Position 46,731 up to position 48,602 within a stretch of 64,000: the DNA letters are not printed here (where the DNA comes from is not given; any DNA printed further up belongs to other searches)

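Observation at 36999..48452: Twelve-gene nucleotide-sugar island ending in a Ppm1-like GT2 plus PMT/ArnT-like GT-C pair: candidate protein O-glycosylation (or lipid-linked pentose/deoxyhexose transfer) system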

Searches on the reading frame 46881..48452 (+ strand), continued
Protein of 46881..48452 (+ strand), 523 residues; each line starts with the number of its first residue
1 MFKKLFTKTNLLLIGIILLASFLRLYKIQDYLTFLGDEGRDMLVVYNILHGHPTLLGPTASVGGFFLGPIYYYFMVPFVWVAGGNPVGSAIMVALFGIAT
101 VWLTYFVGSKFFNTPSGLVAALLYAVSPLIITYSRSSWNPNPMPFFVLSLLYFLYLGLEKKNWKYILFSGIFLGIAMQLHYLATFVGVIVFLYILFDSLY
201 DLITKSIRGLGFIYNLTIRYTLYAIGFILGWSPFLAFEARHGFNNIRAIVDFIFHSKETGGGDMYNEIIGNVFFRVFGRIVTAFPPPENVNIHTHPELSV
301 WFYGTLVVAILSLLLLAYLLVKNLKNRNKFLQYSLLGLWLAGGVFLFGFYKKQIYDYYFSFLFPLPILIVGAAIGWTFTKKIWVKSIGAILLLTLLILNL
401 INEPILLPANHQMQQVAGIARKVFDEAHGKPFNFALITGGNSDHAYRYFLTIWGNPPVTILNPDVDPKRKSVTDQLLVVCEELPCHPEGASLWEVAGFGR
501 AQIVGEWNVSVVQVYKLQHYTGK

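Call 33: predict_structure(alignment_id=A1)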
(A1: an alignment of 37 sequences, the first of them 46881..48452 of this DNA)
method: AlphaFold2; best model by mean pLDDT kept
length: 523 residues; sequences in the alignment: 37
mean_pLDDT: 85.8   pTM: 0.86
mean pLDDT of the five models: 85.8, 80.7, 80.5, 78.7, 77.0
residues with pLDDT >= 90: 243; 70-90: 217; 50-70: 55; < 50: 8
segments of 3 or more residues with pLDDT < 50: 58-65
pLDDT, mean of each block of 10 residues (from residue 1): 75 95 88 73 84 58 52 89 88 94 97 97 93 75 92 97 96 89 91 95 85 92 96 79 70 66 79 88 76 75 91 96 94 96 87 76 95 95 95 92 66 85 93 85 84 89 83 92 81 82 90 90 75
secondary structure, 60 per line:
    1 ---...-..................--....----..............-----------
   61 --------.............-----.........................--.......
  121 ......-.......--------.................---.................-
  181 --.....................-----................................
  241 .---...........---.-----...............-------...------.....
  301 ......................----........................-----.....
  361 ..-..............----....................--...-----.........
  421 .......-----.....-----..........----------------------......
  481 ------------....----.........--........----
elements in order: H8-25 H28-31 H36-49 H69-81 H87-111 H114-126 H128-134 H143-159 H163-179 H183-203 H209-241 H245-255 H265-279 H296-322 H327-349 H356-362 H364-377 H382-401 H412-427 E433-437 H443-452 E475-480 H493-496 E501-509 E512-519

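Call 34: search_protein_representatives(protein=window:46881-48452:+)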
Query: 523 residues. Proteins with E-value up to 0.001 (for the whole library): 7957; up to 1e-10: 2524; up to 1e-30: 427. The best 150 are listed.
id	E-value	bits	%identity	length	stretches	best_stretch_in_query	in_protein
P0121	2.3e-151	521.8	55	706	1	11-520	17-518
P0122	2.1e-147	508.7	52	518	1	8-521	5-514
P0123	3.3e-146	504.8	51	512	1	1-519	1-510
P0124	1.1e-142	493.1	51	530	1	8-522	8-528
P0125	3.5e-134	465.1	51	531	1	7-519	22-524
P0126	6.8e-125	434.4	48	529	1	13-521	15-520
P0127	1.2e-121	423.7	48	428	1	92-523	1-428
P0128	1.6e-111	390.3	45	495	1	13-517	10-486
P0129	1.4e-110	387.2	46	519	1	4-520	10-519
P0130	4.1e-108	379.1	54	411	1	12-412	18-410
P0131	3.0e-104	366.3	42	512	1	13-519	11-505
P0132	9.3e-102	358.1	46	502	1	10-520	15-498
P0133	1.4e-100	354.2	44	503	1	12-522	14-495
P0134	2.0e-99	350.4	43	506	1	8-520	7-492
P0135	1.3e-98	347.7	45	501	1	6-521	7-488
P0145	6.6e-86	305.8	45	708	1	6-521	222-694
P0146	1.3e-85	304.8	42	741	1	10-520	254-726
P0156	3.8e-79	283.4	39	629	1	12-519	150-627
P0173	3.6e-72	260.4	39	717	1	12-509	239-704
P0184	1.6e-69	251.7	36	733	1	10-519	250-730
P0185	2.6e-69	251.0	38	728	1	9-517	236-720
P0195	4.2e-62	227.2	39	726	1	5-506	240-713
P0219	2.3e-56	208.2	36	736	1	10-510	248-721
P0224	3.1e-53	197.9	35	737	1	10-491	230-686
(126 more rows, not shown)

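Call 36: search_protein_families(library=pfam, proteins=[P0145, P0146, P0173, P0184, P0185, P0195, P0219, P0224, P0121, P0156], max_evalue=0.001)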
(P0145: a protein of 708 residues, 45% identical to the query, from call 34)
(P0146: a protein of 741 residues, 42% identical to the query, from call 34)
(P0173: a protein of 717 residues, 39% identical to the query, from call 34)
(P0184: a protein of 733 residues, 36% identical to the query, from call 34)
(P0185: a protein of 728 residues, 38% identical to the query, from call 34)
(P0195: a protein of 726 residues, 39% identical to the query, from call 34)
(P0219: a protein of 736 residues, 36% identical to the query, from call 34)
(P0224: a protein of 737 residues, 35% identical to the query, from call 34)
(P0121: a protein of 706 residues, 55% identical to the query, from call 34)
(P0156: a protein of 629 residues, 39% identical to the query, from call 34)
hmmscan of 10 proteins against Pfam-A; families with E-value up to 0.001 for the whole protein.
P0145 (708 aa): 5 families
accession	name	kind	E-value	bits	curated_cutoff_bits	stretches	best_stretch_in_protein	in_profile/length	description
PF00535.33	Glycos_transf_2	-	9.1e-31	107.5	23.3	1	2-161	5-168/168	Glycosyl transferase family 2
PF10111.15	Glyco_tranf_2_2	-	7e-10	39.3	27.3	1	13-101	14-103/276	Glycosyltransferase like family 2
PF13231.12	PMT_2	-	6.6e-09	36.6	26.1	1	303-437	23-159/160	Dolichyl-phosphate-mannose-protein mannosyltransferase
PF02366.24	PMT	-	1.5e-08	35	22.7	1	288-397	68-185/245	Dolichyl-phosphate-mannose-protein mannosyltransferase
PF13641.12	Glyco_tranf_2_3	-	2.1e-06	28.4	27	1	2-90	8-97/230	Glycosyltransferase like family 2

P0146 (741 aa): 4 families
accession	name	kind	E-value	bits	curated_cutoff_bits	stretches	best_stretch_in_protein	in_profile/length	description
PF00535.33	Glycos_transf_2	-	4.1e-28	98.9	23.3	1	8-168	1-166/168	Glycosyl transferase family 2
PF13231.12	PMT_2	-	9.2e-10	39.4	26.1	1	314-468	4-159/160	Dolichyl-phosphate-mannose-protein mannosyltransferase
PF10111.15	Glyco_tranf_2_2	-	5.9e-07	29.7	27.3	1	23-111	19-104/276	Glycosyltransferase like family 2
PF13641.12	Glyco_tranf_2_3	-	1.2e-06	29.2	27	1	5-109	2-107/230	Glycosyltransferase like family 2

P0173 (717 aa): 3 families
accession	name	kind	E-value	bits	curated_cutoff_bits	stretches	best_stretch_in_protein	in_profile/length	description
PF00535.33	Glycos_transf_2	-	6.1e-31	108.1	23.3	1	8-170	1-168/168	Glycosyl transferase family 2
PF13231.12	PMT_2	-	4.9e-13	50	26.1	1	297-451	4-159/160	Dolichyl-phosphate-mannose-protein mannosyltransferase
PF10111.15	Glyco_tranf_2_2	-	1.7e-07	31.4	27.3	1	8-112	1-102/276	Glycosyltransferase like family 2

P0184 (733 aa): 4 families
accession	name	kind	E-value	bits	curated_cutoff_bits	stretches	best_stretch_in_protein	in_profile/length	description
PF00535.33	Glycos_transf_2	-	1e-34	120.4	23.3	1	6-171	1-167/168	Glycosyl transferase family 2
PF13231.12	PMT_2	-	1e-09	39.3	26.1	1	310-465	4-160/160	Dolichyl-phosphate-mannose-protein mannosyltransferase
PF13641.12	Glyco_tranf_2_3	-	1.6e-05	25.5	27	1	5-98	3-97/230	Glycosyltransferase like family 2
PF02366.24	PMT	-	1.9e-05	24.8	22.7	1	330-465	85-233/245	Dolichyl-phosphate-mannose-protein mannosyltransferase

P0185 (728 aa): 4 families
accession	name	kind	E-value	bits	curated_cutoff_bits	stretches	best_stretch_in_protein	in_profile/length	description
PF00535.33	Glycos_transf_2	-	5.1e-26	92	23.3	1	6-167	1-167/168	Glycosyl transferase family 2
PF13231.12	PMT_2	-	1.5e-09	38.7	26.1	1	297-458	4-159/160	Dolichyl-phosphate-mannose-protein mannosyltransferase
PF02366.24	PMT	-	5.1e-06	26.7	22.7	1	308-459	76-233/245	Dolichyl-phosphate-mannose-protein mannosyltransferase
PF10111.15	Glyco_tranf_2_2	-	0.00097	19.1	27.3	0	6-97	1-92/276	Glycosyltransferase like family 2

P0195 (726 aa): 3 families
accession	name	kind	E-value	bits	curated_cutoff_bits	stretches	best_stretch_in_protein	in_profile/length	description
PF00535.33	Glycos_transf_2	-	4.1e-29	102.1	23.3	1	13-174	1-167/168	Glycosyl transferase family 2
PF13231.12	PMT_2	-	7.3e-08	33.2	26.1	1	307-467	4-159/160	Dolichyl-phosphate-mannose-protein mannosyltransferase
PF10111.15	Glyco_tranf_2_2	-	1.2e-06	28.7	27.3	1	13-109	1-94/276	Glycosyltransferase like family 2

P0219 (736 aa): 1 family
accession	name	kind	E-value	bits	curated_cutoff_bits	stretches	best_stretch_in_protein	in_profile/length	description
PF13231.12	PMT_2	-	6e-14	53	26.1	1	309-463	4-160/160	Dolichyl-phosphate-mannose-protein mannosyltransferase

P0224 (737 aa): 5 families
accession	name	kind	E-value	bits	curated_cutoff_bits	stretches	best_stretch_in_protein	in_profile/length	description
PF00535.33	Glycos_transf_2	-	2.9e-28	99.3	23.3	1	1-159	4-166/168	Glycosyl transferase family 2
PF10111.15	Glyco_tranf_2_2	-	2.5e-09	37.5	27.3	1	2-101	5-104/276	Glycosyltransferase like family 2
PF13231.12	PMT_2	-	1.1e-07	32.7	26.1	1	292-448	6-157/160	Dolichyl-phosphate-mannose-protein mannosyltransferase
PF13641.12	Glyco_tranf_2_3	-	0.00013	22.5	27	1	2-88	8-96/230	Glycosyltransferase like family 2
PF13704.12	Glyco_tranf_2_4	-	0.00037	21.4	27.5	1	14-88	7-81/98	Glycosyl transferase family 2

P0121 (706 aa): 1 family
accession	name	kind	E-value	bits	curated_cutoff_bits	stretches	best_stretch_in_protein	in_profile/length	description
PF13231.12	PMT_2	-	1.6e-13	51.6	26.1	1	75-221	4-146/160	Dolichyl-phosphate-mannose-protein mannosyltransferase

P0156 (629 aa): 1 family
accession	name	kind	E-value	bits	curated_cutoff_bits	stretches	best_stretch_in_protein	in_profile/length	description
PF13231.12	PMT_2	-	6.1e-11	43.2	26.1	1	208-358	4-158/160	Dolichyl-phosphate-mannose-protein mannosyltransferase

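Call 45: find_related_loci(query=A1, collection=genome_contigs, flank=10000)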
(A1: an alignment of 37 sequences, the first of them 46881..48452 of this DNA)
Query A1 (523 aa) in genome_contigs; peptide patterns used: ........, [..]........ (x = any residue, [..] = any of these).
599 stretches matched a pattern (row limit reached: there are more); 494 encode a relative of the query (tblastn E <= 1e-3); the best 80 are kept; 80 distinct loci.
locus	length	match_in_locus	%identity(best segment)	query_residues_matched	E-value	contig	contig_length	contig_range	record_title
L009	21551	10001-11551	70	7-523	0e+0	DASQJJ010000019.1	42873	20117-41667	MAG TPA_asm: Candidatus Eisenbacteria bacterium isolate SMAG_U11883 k141_482203, whole genome shotgun sequence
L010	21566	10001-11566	59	1-523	0e+0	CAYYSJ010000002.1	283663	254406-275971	MAG TPA_asm: uncultured Gammaproteobacteria bacterium isolate SRP272529_co1_214 genome assembly, contig: NODE_12_length_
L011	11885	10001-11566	61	1-523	0e+0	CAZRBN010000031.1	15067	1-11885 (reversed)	MAG TPA_asm: uncultured Gammaproteobacteria bacterium isolate SRP272529_co1_183 genome assembly, contig: NODE_6855_lengt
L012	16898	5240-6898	53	11-523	0e+0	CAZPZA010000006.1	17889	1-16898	MAG TPA_asm: uncultured Gammaproteobacteria bacterium isolate binchicken_co21_463 genome assembly, contig: NODE_1788_len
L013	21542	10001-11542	56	10-523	0e+0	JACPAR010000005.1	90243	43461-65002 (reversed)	MAG: Candidatus Levyibacteriota bacterium isolate NC_groundwater_236_Ag_S-0.2um_36_14 S5_GD2017_2_S2_scaffold_379, whole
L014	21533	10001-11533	55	22-523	0e+0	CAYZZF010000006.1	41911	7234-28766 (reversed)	MAG TPA_asm: uncultured Gammaproteobacteria bacterium isolate SRP093762_co1_95 genome assembly, contig: NODE_574_length_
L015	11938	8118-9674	55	10-523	0e+0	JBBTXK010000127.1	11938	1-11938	MAG: Patescibacteria group bacterium isolate H51-bin196_1 H51_bin196_1_000000000127, whole genome shotgun sequence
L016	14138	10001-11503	56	11-523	0e+0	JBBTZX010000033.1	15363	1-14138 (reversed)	MAG: Patescibacteria group bacterium isolate H14-bin027_1 H14_bin027_1_000000000033, whole genome shotgun sequence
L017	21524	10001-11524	56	11-522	0e+0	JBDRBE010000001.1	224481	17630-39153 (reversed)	MAG: Candidatus Levyibacteriota bacterium isolate MEGAHIT-group-1.104 k141_4443064, whole genome shotgun sequence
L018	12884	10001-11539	57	8-522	0e+0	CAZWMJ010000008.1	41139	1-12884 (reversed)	MAG TPA_asm: uncultured Gammaproteobacteria bacterium isolate binchicken_co38_574 genome assembly, contig: NODE_2027_len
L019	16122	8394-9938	56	9-523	0e+0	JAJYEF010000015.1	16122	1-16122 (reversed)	MAG: bacterium isolate DBS1-1.bin22 NODE_6199_length_16122_cov_4.134917, whole genome shotgun sequence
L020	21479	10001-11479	56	26-523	4e-179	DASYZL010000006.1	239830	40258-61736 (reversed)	MAG TPA_asm: Patescibacteria group bacterium isolate SMAG_U6361 k141_860068, whole genome shotgun sequence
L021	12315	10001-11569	54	1-523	3e-178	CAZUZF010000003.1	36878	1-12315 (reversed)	MAG TPA_asm: uncultured Gammaproteobacteria bacterium isolate binchicken_co38_1268 genome assembly, contig: NODE_2377_le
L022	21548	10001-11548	54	4-523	3e-178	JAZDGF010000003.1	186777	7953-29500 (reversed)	MAG: Candidatus Levyibacteriota bacterium isolate MEGAHIT-group-0.239 k141_212847, whole genome shotgun sequence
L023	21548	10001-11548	53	7-523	2e-178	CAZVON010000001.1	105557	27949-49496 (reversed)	MAG TPA_asm: uncultured Gammaproteobacteria bacterium isolate SRP269290_co3_805 genome assembly, contig: NODE_113_length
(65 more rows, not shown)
